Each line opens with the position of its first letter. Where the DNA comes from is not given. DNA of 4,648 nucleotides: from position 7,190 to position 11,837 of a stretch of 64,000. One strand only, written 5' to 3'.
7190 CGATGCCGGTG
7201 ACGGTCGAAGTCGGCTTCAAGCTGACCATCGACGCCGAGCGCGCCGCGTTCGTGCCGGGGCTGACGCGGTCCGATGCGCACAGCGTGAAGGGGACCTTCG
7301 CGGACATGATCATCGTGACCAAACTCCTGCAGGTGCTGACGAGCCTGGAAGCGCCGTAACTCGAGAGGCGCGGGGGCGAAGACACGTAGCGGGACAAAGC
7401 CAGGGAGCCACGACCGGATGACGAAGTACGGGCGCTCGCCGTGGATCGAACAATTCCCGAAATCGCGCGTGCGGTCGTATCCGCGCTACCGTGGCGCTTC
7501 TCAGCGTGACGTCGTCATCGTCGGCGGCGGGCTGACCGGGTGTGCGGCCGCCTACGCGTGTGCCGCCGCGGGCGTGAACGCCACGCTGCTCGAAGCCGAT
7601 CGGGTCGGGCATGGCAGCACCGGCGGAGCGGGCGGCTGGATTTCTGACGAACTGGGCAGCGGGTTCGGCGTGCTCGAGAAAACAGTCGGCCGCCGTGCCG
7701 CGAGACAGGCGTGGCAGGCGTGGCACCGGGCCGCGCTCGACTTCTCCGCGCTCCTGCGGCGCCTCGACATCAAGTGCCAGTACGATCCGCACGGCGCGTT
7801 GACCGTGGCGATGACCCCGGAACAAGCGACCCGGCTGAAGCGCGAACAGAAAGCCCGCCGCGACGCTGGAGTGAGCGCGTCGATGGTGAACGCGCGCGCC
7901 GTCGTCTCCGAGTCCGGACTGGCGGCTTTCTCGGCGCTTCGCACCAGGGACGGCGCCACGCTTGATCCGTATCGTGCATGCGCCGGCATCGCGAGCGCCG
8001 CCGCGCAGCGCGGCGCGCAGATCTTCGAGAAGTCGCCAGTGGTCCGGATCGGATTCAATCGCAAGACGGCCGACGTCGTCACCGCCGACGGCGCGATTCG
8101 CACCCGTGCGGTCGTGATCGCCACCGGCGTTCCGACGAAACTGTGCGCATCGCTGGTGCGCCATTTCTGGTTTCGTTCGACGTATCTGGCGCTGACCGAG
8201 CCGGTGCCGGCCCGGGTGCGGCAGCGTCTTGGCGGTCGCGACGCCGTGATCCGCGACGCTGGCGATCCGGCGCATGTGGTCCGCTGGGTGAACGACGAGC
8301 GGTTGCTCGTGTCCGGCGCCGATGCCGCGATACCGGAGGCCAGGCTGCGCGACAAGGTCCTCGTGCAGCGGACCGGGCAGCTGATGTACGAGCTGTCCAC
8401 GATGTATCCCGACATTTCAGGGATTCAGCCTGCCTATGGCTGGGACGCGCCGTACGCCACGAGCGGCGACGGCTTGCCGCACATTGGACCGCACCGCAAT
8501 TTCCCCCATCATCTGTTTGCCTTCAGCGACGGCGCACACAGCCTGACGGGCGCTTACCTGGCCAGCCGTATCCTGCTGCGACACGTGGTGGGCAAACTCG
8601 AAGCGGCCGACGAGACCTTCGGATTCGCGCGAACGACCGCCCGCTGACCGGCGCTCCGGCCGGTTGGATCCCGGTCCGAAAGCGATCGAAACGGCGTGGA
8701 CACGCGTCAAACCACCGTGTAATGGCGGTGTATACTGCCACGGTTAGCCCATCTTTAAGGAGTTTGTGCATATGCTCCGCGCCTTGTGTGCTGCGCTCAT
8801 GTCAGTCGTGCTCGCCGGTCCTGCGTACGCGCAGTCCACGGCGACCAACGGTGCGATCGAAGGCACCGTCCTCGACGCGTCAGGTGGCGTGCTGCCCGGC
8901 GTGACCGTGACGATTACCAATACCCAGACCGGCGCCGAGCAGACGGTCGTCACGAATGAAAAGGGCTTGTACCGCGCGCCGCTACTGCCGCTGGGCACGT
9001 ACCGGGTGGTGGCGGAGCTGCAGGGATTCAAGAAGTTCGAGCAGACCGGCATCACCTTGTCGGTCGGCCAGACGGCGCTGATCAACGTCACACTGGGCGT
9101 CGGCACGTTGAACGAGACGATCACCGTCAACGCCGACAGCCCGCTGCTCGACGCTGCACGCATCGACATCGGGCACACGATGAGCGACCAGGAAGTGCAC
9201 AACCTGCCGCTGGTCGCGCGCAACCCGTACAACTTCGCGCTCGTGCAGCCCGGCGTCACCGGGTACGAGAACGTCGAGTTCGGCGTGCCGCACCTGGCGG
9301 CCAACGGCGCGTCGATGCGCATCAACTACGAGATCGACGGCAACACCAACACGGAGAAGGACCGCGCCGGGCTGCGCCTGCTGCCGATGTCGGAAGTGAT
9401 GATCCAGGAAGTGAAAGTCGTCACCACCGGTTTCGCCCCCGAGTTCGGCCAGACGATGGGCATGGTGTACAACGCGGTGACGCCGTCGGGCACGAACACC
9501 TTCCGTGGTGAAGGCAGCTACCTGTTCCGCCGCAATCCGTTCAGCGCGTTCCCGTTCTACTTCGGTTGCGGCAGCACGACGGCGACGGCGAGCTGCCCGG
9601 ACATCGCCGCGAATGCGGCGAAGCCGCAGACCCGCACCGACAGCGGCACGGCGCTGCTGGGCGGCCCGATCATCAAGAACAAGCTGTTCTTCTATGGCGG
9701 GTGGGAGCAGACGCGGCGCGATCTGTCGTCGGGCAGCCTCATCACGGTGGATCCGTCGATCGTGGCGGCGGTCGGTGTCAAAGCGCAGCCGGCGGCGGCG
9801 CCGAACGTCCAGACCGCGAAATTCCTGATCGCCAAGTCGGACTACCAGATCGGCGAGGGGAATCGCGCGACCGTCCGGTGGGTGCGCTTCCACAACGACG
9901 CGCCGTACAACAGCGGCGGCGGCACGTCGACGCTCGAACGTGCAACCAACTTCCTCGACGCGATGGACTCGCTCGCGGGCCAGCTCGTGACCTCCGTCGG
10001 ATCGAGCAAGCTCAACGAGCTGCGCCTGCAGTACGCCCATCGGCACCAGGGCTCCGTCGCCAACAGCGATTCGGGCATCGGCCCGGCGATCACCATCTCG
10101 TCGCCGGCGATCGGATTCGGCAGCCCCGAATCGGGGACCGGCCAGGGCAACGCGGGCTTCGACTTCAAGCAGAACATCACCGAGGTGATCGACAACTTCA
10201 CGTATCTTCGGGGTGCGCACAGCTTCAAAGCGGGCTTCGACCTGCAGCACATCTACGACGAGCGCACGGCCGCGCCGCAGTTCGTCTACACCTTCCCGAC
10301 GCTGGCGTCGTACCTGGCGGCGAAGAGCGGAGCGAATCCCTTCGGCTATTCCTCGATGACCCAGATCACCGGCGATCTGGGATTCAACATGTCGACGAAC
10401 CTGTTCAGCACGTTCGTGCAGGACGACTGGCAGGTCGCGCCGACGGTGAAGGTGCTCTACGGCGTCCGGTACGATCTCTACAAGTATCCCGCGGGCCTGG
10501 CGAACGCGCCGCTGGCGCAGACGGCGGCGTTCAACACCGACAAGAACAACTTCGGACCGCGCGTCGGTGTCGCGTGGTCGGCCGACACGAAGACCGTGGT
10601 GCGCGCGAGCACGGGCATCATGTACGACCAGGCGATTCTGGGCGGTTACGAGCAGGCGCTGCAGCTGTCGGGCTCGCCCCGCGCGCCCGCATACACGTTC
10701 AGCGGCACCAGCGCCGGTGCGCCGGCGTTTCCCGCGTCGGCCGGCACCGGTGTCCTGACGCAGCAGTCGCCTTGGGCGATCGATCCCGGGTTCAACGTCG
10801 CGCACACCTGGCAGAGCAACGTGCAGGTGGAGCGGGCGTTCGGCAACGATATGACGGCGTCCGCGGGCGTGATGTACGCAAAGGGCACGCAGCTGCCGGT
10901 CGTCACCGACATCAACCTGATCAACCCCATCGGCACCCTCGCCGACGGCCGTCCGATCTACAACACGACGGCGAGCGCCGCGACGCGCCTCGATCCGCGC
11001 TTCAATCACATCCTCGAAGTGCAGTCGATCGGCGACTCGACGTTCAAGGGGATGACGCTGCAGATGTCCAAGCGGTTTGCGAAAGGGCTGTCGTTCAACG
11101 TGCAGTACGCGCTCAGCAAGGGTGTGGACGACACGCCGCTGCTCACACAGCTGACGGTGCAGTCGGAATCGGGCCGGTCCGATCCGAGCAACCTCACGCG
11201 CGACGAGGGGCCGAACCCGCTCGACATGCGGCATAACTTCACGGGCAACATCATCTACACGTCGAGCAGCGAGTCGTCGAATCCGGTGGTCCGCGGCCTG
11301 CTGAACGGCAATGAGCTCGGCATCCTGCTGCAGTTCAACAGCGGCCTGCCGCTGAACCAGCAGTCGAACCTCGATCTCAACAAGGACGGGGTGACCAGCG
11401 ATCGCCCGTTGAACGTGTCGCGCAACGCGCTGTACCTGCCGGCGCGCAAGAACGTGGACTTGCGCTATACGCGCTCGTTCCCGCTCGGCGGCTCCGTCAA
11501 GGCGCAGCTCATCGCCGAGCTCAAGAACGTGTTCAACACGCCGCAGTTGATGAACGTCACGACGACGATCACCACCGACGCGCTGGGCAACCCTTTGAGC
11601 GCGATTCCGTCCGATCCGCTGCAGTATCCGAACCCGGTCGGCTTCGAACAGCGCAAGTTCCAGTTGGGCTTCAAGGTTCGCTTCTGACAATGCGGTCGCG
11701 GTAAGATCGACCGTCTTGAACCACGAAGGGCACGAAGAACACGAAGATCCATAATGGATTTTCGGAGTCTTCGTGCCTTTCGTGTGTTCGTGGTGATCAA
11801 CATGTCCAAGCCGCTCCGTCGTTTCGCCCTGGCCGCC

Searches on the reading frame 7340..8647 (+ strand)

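Call 8: search_protein_families(library=pfam, proteins=[window:7340-8647:+], max_evalue=0.001)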
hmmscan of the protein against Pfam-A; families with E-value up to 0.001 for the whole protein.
window:7340-8647:+ (435 aa): 7 families
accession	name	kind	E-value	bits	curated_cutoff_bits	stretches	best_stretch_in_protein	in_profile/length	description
PF01266.30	DAO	-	4.5e-49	168.3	27.9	1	57-412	1-350/353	FAD dependent oxidoreductase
PF07992.20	Pyr_redox_2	-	4.7e-07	30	26.1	1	54-87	141-175/291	Pyridine nucleotide-disulphide oxidoreductase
PF00890.30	FAD_binding_2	-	2e-05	24.4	20.4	1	57-275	1-215/414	FAD binding domain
PF12831.13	FAD_oxidored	-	2.6e-05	24.2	27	1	57-156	1-93/416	FAD dependent oxidoreductase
PF13738.12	Pyr_redox_3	-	5.3e-05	23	30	0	55-87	164-196/305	Pyridine nucleotide-disulphide oxidoreductase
PF13450.12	NAD_binding_8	-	0.00022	21.9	21.9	1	60-89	1-31/68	NAD(P)-binding Rossmann-like domain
PF01134.28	GIDA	-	0.00047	19.8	22.1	0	57-85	1-29/391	Glucose inhibited division protein A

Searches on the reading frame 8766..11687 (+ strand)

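Call 8: search_protein_families(library=pfam, proteins=[window:8766-11687:+], max_evalue=0.001)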
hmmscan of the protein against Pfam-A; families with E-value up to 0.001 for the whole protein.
window:8766-11687:+ (973 aa): 6 families
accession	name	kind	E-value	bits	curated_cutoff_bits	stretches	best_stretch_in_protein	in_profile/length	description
PF25183.1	OMP_b-brl_4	-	6e-89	300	30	3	345-884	148-734/838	Outer membrane beta barrel domain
PF13620.12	CarboxypepD_reg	-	4.3e-21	75.5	32.3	1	31-110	2-81/82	Carboxypeptidase regulatory-like domain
PF13715.12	CarbopepD_reg_2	-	2.2e-07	31.2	32.2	1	31-109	1-75/88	CarboxypepD_reg-like domain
PF00593.30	TonB_dep_Rec_b-barrel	-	4e-07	30.7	27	1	366-616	15-237/436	TonB dependent receptor-like, beta-barrel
PF17802.7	SpaA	-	0.00011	22.8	23.1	1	33-101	5-77/91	Prealbumin-like fold domain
PF22902.2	NOMO1-like_9th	-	0.00013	22.1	27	1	43-89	13-61/75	BOS complex subunit NOMO1-like, beta sandwich domain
